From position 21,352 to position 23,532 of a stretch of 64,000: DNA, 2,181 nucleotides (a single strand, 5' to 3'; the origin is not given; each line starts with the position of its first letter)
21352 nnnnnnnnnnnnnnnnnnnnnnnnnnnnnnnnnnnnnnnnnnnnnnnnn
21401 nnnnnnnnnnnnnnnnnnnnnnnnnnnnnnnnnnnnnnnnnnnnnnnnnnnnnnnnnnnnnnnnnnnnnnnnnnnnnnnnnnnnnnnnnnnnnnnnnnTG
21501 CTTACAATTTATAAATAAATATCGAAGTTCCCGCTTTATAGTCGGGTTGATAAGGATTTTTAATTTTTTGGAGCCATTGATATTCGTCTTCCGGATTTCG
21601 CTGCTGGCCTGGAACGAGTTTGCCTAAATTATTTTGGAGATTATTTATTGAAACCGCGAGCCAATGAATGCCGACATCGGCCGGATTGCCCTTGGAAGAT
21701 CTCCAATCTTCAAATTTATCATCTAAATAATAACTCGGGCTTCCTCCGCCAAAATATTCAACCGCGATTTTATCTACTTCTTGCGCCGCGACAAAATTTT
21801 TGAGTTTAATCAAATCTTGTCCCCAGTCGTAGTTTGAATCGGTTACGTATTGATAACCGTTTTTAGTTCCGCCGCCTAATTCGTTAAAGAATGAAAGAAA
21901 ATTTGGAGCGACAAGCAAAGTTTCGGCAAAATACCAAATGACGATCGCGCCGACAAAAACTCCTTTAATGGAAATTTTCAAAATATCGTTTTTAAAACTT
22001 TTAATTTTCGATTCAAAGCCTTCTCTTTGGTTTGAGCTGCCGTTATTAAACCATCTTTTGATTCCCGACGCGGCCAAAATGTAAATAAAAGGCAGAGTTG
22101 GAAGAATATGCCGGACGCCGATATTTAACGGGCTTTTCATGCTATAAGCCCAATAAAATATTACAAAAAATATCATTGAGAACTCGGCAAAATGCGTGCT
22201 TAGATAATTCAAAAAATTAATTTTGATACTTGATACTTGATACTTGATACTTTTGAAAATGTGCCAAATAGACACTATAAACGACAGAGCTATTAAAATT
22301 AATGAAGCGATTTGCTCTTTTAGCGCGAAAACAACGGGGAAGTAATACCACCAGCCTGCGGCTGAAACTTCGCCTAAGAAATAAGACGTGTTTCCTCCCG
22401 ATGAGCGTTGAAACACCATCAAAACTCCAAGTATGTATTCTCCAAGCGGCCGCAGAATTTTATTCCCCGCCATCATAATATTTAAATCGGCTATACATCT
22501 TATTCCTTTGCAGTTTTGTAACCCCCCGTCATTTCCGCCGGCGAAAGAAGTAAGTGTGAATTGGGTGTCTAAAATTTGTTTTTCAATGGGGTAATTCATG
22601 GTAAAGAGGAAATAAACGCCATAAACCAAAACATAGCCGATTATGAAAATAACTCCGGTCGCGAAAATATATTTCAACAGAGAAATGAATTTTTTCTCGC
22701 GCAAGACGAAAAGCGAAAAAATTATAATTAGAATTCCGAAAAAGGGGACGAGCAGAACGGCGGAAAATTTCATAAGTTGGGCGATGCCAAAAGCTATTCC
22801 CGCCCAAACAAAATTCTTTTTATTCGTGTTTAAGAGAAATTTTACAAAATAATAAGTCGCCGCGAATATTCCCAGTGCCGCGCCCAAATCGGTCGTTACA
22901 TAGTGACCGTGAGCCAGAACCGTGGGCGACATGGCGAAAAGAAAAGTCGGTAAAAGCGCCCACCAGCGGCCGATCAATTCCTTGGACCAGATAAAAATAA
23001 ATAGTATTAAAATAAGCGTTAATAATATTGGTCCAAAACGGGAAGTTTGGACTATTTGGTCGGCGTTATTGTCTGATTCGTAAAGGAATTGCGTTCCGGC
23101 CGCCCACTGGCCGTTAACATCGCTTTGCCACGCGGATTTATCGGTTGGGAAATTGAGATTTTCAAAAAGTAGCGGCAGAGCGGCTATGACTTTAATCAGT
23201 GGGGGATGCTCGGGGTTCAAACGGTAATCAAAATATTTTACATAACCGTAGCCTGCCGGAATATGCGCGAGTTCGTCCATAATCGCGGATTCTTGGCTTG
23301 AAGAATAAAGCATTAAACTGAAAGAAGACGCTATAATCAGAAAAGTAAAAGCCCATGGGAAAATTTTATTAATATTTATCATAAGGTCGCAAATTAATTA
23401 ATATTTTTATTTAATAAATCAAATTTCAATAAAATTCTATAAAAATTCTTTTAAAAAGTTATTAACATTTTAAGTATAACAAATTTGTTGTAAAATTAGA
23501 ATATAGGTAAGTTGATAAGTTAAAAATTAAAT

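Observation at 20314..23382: Co-transcribed LamG-domain type IV pilin and GT-C (PMT/ArnT-like) glycosyltransferase: candidate pilin glycosylation or adhesin module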

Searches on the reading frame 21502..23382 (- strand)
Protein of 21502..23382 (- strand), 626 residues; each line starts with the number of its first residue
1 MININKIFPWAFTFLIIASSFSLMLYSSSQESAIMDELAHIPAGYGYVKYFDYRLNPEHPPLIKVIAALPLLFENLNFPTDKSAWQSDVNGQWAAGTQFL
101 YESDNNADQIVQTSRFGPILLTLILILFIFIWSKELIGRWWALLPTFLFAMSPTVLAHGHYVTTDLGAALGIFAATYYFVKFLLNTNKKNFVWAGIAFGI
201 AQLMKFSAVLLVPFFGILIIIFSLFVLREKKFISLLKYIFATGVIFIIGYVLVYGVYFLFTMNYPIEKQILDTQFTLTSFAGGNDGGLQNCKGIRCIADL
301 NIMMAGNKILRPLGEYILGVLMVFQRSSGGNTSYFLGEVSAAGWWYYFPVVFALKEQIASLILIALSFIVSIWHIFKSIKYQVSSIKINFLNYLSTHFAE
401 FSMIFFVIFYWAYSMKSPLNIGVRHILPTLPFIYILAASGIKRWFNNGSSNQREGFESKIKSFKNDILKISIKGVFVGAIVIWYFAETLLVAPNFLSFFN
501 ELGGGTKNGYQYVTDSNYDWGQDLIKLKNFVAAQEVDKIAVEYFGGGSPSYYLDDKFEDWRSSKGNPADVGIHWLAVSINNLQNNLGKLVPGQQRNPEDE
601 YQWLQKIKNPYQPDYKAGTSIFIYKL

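Call 3: search_protein_families(library=pfam, proteins=[window:21502-23382:-], max_evalue=0.1)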
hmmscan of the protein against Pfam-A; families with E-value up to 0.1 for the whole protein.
window:21502-23382:- (626 aa): 2 families
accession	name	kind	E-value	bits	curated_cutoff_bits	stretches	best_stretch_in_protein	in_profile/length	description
PF13231.12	PMT_2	-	4.1e-10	40.5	26.1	1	115-248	25-154/160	Dolichyl-phosphate-mannose-protein mannosyltransferase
PF02366.24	PMT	-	7.5e-09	35.9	22.7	1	113-251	84-230/245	Dolichyl-phosphate-mannose-protein mannosyltransferase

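Call 4: search_protein_families(library=ncbifam, proteins=[window:21502-23382:-], max_evalue=0.1)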
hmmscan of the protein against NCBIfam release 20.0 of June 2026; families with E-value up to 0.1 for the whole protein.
window:21502-23382:- (626 aa): 0 families

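Call 9: find_homologous_proteins(query=window:21502-23382:-, max_evalue=0.00001)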
Query window:21502-23382:- (626 aa): 3471 proteins with E <= 0.00001 among 8000 candidates; the best 120 are listed.
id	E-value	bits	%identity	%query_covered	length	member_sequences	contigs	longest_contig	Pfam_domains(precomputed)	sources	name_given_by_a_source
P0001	0.0e+0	1417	100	100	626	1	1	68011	PF02366.25,PF13231.13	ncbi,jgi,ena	ncbi:MAG: glycosyltransferase family 39 protein [Candidatus Paceibacterota bacterium]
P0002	0.0e+0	1200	82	100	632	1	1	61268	PF02366.25,PF13231.13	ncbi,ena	-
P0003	0.0e+0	1195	83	99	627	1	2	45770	PF02366.25,PF13231.13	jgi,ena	-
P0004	0.0e+0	1188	81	99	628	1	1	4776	PF02366.25,PF13231.13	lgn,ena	-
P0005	0.0e+0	1183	81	100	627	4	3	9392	PF02366.25,PF13231.13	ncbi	-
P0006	0.0e+0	1177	78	100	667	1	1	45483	PF02366.25,PF13231.13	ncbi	ncbi:MAG: glycosyltransferase family 39 protein [Spirochaetota bacterium]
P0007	0.0e+0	1162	80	99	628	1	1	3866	PF02366.25,PF13231.13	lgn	-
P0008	0.0e+0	1099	78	99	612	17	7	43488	PF02366.25,PF13231.13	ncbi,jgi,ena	-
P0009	0.0e+0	1045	72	100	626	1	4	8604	PF02366.25,PF13231.13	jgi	-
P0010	6.6e-278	942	66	99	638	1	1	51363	PF13231.13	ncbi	-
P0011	1.3e-272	924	64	100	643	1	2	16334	PF13231.13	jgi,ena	-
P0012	5.2e-271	919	64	100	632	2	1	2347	PF13231.13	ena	-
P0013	5.9e-270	916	64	100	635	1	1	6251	PF02366.25,PF13231.13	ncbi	-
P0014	3.0e-269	913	64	100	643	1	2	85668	PF13231.13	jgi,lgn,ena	-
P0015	4.7e-269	913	64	99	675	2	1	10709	PF02366.25,PF13231.13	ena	-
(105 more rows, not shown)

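Call 12: find_related_loci(query=A1, collection=genome_contigs, flank=8000)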
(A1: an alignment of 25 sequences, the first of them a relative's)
Query A1 (626 aa) in genome_contigs; peptide patterns used: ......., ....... (x = any residue, [..] = any of these).
600 stretches matched a pattern (row limit reached: there are more); 585 encode a relative of the query (tblastn E <= 1e-3); the best 80 are kept; 80 distinct loci.
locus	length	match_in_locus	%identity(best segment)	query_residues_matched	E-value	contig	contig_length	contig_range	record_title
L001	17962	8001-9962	64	1-626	0e+0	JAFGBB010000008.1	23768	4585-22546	MAG: Candidatus Wolfebacteria bacterium isolate Zod_Metabat.1002 k87_2379441, whole genome shotgun sequence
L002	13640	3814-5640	63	3-626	0e+0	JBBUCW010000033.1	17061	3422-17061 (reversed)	MAG: Patescibacteria group bacterium isolate H51-bin166_1 H51_bin166_1_000000000033, whole genome shotgun sequence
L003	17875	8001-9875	61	10-626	0e+0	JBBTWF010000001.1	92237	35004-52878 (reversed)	MAG: Patescibacteria group bacterium isolate H41-bin263_1 H41_bin263_1_000000000001, whole genome shotgun sequence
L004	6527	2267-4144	62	1-626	0e+0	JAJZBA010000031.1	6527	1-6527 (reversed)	MAG: bacterium isolate HSP1.bin6 NODE_8025_length_6527_cov_2.576406, whole genome shotgun sequence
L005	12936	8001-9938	59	4-626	0e+0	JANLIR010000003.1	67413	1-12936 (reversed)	MAG: Candidatus Wolfebacteria bacterium isolate S40-20 k99_46949, whole genome shotgun sequence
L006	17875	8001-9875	57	4-626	0e+0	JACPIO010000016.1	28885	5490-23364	MAG: Candidatus Wolfebacteria bacterium isolate NC_groundwater_443_Ag_B-0.1um_44_15 GD18-4_B1_scaffold_1041770, whole ge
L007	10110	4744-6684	58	1-626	0e+0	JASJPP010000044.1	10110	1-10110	MAG: Patescibacteria group bacterium isolate MAG_93 NODE_2925_length_10110_cov_62.665639, whole genome shotgun sequence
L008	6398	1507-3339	60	10-626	0e+0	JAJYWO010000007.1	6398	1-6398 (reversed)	MAG: bacterium isolate FK3.bin121 NODE_23512_length_6398_cov_1.235050, whole genome shotgun sequence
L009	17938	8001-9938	56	3-626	0e+0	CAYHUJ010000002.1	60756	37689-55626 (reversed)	MAG TPA_asm: uncultured Candidatus Saccharibacteria bacterium isolate ERP119705_co16_137 genome assembly, contig: NODE_2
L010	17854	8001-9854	56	15-626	0e+0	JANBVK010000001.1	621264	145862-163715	MAG: Patescibacteria group bacterium isolate AMOR_Bin_147 NODE_1_length_621264_cov_13.613588, whole genome shotgun seque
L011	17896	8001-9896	82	1-626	0e+0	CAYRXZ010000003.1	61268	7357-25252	MAG TPA_asm: uncultured Candidatus Saccharibacteria bacterium isolate SRP178699_co1_226 genome assembly, contig: NODE_40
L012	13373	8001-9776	56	16-626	0e+0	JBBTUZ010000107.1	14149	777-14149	MAG: Patescibacteria group bacterium isolate H32-bin045_1 H32_bin045_1_000000000107, whole genome shotgun sequence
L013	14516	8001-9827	55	1-625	0e+0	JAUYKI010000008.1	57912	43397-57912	MAG: bacterium isolate C24_metabat.bin.189 C24_k141_325449, whole genome shotgun sequence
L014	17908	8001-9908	54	9-626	0e+0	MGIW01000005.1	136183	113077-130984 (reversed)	MAG: Candidatus Wolfebacteria bacterium RIFOXYD12_FULL_48_21 rifoxyd3_full_scaffold_64, whole genome shotgun sequence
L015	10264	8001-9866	53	1-625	0e+0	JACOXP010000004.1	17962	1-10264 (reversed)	MAG: Candidatus Harrisonbacteria bacterium isolate NC_groundwater_156_Ag_S-0.1um_44_12 S4_GD2017_2_S1_scaffold_1965, who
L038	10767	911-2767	49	15-626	5e-177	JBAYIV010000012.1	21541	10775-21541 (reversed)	MAG: Candidatus Paceibacterota bacterium isolate SO_2016_GW1_39 scaffold04224_OW334_2016, whole genome shotgun sequence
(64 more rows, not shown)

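Call 23: find_encoding_contigs(protein=P0003, flank=4000, max_places=2)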
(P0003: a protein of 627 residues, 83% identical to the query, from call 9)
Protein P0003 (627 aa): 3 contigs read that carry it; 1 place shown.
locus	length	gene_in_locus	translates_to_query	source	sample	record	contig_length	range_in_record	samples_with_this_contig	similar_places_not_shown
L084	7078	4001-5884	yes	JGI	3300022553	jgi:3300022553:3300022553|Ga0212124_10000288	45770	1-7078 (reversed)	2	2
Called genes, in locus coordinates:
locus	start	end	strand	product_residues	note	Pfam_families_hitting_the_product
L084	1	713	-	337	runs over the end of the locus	PF01926:MMR_HSR1, PF02421:FeoB_N, PF06071:YchF-GTPase_C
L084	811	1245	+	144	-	-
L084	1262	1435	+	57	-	-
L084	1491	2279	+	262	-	PF01145:Band_7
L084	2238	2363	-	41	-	-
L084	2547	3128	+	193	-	PF01936:NYN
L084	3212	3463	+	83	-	-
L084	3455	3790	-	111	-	-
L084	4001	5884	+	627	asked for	PF02366:PMT (weak), PF13231:PMT_2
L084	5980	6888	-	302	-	-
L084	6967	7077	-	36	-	?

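Call 24: find_encoding_contigs(protein=P0006, flank=4000, max_places=2)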
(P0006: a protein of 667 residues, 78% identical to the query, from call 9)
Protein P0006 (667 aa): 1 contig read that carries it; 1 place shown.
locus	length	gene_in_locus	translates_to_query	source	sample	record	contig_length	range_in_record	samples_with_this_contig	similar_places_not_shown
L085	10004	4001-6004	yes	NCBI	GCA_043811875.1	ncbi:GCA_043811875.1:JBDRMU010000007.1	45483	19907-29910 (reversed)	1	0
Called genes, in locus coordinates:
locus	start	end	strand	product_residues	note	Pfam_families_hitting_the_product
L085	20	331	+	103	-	PF20619:DUF6804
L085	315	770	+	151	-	-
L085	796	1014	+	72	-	-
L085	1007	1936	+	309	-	PF00413:Peptidase_M10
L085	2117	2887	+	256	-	PF01145:Band_7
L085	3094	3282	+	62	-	-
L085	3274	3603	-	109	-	-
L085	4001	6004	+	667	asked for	PF02366:PMT (weak), PF13231:PMT_2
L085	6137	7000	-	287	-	-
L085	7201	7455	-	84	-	-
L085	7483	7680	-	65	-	-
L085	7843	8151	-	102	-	-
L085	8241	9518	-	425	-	PF02403:Seryl_tRNA_N, PF00587:tRNA-synt_2b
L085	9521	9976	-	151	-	PF03449:GreA_GreB_N, PF01272:GreA_GreB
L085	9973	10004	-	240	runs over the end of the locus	PF00535:Glycos_transf_2, PF10111:Glyco_tranf_2_2, PF13641:Glyco_tranf_2_3 (weak)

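Call 25: find_encoding_contigs(protein=P0008, flank=4000, max_places=3)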
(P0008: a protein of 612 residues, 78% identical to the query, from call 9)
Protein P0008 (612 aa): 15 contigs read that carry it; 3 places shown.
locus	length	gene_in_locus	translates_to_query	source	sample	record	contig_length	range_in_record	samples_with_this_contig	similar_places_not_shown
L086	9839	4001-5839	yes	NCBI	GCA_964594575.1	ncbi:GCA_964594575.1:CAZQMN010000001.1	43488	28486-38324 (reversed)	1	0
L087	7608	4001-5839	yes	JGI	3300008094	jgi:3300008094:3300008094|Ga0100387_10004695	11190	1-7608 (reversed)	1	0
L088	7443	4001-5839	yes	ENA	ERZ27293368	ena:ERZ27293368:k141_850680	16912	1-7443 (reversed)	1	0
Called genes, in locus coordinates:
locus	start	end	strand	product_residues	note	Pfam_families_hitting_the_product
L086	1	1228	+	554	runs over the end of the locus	PF13231:PMT_2 (faint)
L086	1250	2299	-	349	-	PF01926:MMR_HSR1, PF02421:FeoB_N (weak), PF06071:YchF-GTPase_C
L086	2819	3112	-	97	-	-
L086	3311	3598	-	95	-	-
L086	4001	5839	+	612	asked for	PF02366:PMT, PF13231:PMT_2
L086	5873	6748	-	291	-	-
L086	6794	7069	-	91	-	PF25212:HVO_A0114 (faint), PF13463:HTH_27 (weak)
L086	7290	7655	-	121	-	-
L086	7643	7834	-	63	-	-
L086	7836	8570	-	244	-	PF27126:NmeDI_C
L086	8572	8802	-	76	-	-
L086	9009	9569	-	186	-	-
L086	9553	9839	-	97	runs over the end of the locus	-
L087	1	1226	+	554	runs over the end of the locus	PF13231:PMT_2 (faint)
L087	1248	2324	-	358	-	PF01926:MMR_HSR1, PF02421:FeoB_N, PF06071:YchF-GTPase_C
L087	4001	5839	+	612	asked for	PF02366:PMT, PF13231:PMT_2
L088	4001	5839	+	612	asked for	PF02366:PMT, PF13231:PMT_2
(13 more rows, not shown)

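Call 26: search_solved_structures(query=A1, max_evalue=0.01, show_alignments=1)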
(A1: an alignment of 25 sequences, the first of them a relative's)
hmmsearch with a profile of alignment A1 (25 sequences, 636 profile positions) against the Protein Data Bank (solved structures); distinct sequences matched with E-value up to 0.01: 0.

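Call 51: predict_structure(alignment_id=A1)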
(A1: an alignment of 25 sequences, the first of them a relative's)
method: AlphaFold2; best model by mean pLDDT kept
length: 626 residues; sequences in the alignment: 25
mean_pLDDT: 80.0   pTM: 0.85
mean pLDDT of the five models: 80.0, 79.6, 74.7, 74.2, 72.0
residues with pLDDT >= 90: 206; 70-90: 270; 50-70: 113; < 50: 37
segments of 3 or more residues with pLDDT < 50: 331-346, 418-421, 449-454, 507-509, 512-514
pLDDT, mean of each block of 10 residues (from residue 1): 80 97 92 84 84 67 88 84 57 80 90 92 97 94 96 88 85 96 92 96 87 92 75 83 95 89 79 74 65 77 86 86 63 38 49 77 88 72 65 80 91 59 70 94 71 55 70 89 92 74 53 52 87 95 86 93 89 89 63 55 82 83 91
secondary structure, 60 per line:
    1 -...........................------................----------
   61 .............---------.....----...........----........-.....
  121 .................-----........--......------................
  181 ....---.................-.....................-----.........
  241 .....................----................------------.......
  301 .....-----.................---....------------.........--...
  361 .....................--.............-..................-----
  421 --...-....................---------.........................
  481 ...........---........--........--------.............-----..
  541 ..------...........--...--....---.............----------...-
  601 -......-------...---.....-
elements in order: H2-28 H35-50 H61-73 H83-87 H92-102 H107-114 H116-137 H143-150 H153-158 H165-184 H188-204 H206-226 H232-261 H266-281 H294-305 H311-327 H331-334 H347-355 H358-381 H384-396 H398-415 H427-446 H456-491 H495-502 H505-512 H521-533 E539-542 H549-556 E557-559 H567-570 E574-578 H579-586 H602-607 E615-617 E621-625

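Call 54: fold_search(model_id=the predicted structure, library=pdb)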
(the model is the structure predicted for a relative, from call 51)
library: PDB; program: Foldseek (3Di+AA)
matches with E <= 10: 242; with E <= 0.001: 25
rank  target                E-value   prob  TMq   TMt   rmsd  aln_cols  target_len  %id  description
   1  5f15                  1.5e-06  1.00  0.39  0.44  14.2       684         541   11  Crystal Structure of ArnT from Cupriavidus metallidurans bound to Undecaprenyl phosphate (released 2016-02-17)
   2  8b6l_I                3.5e-06  1.00  0.38  0.35  12.7       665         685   12  Subtomogram average of the human Sec61-TRAP-OSTA-translocon (released 2022-12-07)
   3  9i5k_A                1.1e-05  1.00  0.50  0.62   7.4       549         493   12  Structure of the Chaetomium thermophilum Pmt4 homodimer (C2 symmetry) (released 2025-12-24)
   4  5ezm                  1.2e-05  1.00  0.38  0.43  14.3       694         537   12  Crystal Structure of ArnT from Cupriavidus metallidurans in the apo state (released 2016-02-17)
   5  9n9j_I                1.3e-05  1.00  0.42  0.39  13.4       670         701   12  Structure of a GRP94 folding intermediate engaged with a CCDC134- and FKBP11-bound secretory translocon (released 2025-11-19)
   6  8pn9_A                1.3e-05  1.00  0.42  0.40  11.3       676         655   11  Structure of human oligosaccharyltransferase OST-A complex bound to NGI-1 (released 2024-05-08)
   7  7oci_F                1.8e-05  1.00  0.44  0.43  12.8       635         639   11  Cryo-EM structure of yeast Ost6p containing oligosaccharyltransferase complex (released 2022-02-16)
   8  6ezn_F                2.0e-05  1.00  0.39  0.38  13.9       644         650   10  Cryo-EM structure of the yeast oligosaccharyltransferase (OST) complex (released 2018-01-17)
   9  7e9s_A                2.1e-05  1.00  0.44  0.34  13.2       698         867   11  Archaeal oligosaccharyltransferase AglB from Archaeoglobus fulgidus in complex with an inhibitory peptide and a dolich (released 2021-09-08)
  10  3wak                  3.7e-05  1.00  0.42  0.32  12.5       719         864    9  Crystal structure of the Archaeoglobus fulgidus oligosaccharyltransferase (O29867_ARCFU) in the apo form (released 2013-10-30)
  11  9s6u_A                4.2e-05  1.00  0.42  0.47   9.6       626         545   10  Ternary cryo-EM structure of human ALG9 with Dol25-PP-GlcNAc2Man8, Dol25-P-Man and Fab (released 2026-03-18)
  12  9s6s_A                4.4e-05  1.00  0.43  0.48   9.9       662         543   10  Ternary cryo-EM structure of human ALG9 with Dol25-PP-GlcNAc2Man6, Dol25-P-Man and Fab (released 2026-03-18)
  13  3waj                  5.5e-05  1.00  0.40  0.33  13.8       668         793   11  Crystal structure of the Archaeoglobus fulgidus oligosaccharyltransferase (O29867_ARCFU) complex with Zn and sulfate (released 2013-10-30)
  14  6p25_B                6.7e-05  1.00  0.31  0.28   6.3       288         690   16  Structure of S. cerevisiae protein O-mannosyltransferase Pmt1-Pmt2 complex bound to the sugar donor and a peptide acce (released 2019-07-10)
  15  6c26_A                7.0e-05  1.00  0.45  0.44  13.6       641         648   11  The Cryo-EM structure of a eukaryotic oligosaccharyl transferase complex (released 2018-01-31)
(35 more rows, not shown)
